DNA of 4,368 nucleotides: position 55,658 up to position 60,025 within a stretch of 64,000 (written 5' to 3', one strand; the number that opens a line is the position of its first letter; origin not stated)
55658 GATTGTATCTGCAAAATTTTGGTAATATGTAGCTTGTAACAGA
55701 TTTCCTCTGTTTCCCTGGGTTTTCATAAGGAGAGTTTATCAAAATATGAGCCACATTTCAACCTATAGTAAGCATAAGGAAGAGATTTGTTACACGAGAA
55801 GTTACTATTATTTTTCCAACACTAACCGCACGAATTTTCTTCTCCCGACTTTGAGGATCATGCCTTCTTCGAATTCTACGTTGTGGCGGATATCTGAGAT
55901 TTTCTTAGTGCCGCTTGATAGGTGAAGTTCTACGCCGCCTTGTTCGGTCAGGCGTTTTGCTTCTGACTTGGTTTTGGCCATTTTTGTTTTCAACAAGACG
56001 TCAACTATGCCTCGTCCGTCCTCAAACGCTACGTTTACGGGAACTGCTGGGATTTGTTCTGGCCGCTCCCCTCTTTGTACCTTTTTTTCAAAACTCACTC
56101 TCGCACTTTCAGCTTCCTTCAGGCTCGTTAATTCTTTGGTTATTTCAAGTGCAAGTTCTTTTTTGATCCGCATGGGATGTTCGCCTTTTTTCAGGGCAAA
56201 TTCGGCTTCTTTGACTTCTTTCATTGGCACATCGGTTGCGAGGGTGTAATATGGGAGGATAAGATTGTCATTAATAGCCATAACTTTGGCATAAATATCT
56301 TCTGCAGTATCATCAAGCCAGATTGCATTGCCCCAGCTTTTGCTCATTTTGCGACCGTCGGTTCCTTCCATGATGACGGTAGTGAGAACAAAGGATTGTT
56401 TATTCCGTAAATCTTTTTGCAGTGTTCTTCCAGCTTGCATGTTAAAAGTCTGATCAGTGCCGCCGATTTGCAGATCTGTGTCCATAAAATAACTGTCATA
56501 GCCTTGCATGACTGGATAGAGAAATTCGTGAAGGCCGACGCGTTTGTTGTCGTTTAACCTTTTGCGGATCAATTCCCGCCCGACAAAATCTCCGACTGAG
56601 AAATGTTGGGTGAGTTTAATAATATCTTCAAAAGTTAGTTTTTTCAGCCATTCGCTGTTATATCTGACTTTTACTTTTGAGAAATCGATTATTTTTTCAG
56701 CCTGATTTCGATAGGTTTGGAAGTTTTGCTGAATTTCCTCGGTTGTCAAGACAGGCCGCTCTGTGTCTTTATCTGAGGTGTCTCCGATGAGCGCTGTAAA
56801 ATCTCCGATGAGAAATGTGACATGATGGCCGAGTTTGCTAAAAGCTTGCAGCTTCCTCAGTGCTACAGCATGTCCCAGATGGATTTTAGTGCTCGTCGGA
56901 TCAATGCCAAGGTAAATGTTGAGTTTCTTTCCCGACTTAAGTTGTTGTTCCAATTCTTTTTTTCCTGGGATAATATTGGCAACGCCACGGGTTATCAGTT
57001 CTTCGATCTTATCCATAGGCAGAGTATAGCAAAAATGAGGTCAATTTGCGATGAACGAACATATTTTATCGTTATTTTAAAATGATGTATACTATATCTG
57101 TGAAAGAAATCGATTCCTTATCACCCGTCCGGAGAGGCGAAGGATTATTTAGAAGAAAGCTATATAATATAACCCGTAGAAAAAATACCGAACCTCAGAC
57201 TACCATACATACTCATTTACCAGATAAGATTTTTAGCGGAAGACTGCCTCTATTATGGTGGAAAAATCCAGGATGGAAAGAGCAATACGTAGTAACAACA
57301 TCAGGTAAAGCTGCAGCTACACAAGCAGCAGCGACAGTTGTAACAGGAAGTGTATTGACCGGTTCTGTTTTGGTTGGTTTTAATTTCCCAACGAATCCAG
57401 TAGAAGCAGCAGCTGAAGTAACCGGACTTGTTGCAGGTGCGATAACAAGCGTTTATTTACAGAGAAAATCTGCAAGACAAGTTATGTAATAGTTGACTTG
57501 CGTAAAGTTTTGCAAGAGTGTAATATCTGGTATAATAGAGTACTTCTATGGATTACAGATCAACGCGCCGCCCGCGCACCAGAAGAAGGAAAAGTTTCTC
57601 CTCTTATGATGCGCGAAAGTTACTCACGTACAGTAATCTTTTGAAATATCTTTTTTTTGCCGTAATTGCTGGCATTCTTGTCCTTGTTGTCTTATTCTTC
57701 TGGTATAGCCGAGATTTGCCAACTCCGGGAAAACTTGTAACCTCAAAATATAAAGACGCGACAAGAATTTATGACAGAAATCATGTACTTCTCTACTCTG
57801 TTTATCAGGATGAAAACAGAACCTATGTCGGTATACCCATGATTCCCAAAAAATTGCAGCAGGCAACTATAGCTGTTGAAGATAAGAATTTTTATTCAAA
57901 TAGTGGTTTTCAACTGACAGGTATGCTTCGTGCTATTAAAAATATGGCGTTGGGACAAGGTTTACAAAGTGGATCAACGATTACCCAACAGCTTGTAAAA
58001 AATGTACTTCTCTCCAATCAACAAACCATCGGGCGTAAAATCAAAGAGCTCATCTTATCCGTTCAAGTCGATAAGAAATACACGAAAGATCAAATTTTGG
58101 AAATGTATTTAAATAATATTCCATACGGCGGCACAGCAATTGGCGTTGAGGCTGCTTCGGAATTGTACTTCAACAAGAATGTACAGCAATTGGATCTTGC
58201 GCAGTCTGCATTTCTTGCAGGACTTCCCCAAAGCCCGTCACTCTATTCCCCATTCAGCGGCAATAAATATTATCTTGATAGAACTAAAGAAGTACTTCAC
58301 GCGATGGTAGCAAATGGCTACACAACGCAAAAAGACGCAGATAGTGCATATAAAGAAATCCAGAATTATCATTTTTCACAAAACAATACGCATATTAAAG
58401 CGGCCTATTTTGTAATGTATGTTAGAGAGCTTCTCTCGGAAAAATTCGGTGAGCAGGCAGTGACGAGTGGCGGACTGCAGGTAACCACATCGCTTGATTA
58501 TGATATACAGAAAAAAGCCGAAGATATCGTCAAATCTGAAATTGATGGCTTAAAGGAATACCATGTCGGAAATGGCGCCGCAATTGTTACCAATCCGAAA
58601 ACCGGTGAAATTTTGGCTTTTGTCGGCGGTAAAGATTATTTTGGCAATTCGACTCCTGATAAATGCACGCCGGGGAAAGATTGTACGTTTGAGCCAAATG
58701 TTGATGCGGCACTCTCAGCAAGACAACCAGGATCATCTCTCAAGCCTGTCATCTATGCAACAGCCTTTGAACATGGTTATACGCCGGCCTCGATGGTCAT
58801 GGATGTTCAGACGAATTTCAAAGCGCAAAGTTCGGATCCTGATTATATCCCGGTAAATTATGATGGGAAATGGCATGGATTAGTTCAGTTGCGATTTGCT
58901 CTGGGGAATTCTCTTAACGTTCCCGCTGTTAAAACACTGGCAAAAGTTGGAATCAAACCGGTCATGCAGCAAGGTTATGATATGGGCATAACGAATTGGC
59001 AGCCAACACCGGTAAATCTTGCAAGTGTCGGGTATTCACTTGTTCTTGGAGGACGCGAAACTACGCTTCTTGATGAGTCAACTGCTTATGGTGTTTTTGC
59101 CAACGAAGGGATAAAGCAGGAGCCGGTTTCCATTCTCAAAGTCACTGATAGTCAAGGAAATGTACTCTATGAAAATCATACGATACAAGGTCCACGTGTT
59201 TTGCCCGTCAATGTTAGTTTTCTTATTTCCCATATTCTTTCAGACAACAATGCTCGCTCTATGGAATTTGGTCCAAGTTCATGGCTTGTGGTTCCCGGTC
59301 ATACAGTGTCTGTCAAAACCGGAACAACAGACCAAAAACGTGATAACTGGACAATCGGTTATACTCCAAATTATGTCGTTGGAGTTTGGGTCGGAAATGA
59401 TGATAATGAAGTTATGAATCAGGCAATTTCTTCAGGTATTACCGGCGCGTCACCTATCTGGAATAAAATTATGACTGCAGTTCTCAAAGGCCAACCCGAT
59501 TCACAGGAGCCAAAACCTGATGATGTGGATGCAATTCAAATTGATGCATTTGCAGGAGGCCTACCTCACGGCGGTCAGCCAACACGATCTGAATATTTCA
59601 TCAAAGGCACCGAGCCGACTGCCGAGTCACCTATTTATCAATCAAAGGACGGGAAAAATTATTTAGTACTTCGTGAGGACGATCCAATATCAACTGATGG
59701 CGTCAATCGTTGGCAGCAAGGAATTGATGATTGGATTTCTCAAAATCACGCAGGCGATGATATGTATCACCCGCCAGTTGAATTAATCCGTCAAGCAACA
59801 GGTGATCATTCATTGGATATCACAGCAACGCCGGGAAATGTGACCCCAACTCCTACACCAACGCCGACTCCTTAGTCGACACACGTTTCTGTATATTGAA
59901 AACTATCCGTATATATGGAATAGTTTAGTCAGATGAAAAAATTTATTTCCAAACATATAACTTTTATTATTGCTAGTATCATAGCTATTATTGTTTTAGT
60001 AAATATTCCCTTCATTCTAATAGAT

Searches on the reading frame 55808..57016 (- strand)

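Call 15: search_protein_families(library=pfam, proteins=[window:55808-57016:-], max_evalue=0.001)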
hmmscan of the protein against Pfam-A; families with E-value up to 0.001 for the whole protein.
window:55808-57016:- (402 aa): 1 family
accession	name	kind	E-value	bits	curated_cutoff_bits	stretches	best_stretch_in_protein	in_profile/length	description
PF00579.31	tRNA-synt_1b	-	1e-70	238.8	21.1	1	29-311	3-289/292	tRNA synthetases class I (W and Y)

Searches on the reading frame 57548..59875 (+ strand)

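Call 15: search_protein_families(library=pfam, proteins=[window:57548-59875:+], max_evalue=0.001)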
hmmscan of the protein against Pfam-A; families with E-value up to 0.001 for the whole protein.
window:57548-59875:+ (775 aa): 2 families
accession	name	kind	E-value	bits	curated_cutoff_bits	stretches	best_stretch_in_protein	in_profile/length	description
PF00912.28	Transgly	-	8e-58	195.2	27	1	84-253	7-177/178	Transglycosylase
PF00905.27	Transpeptidase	-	7.8e-19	68.4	22.1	1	343-642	1-298/299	Penicillin binding protein transpeptidase domain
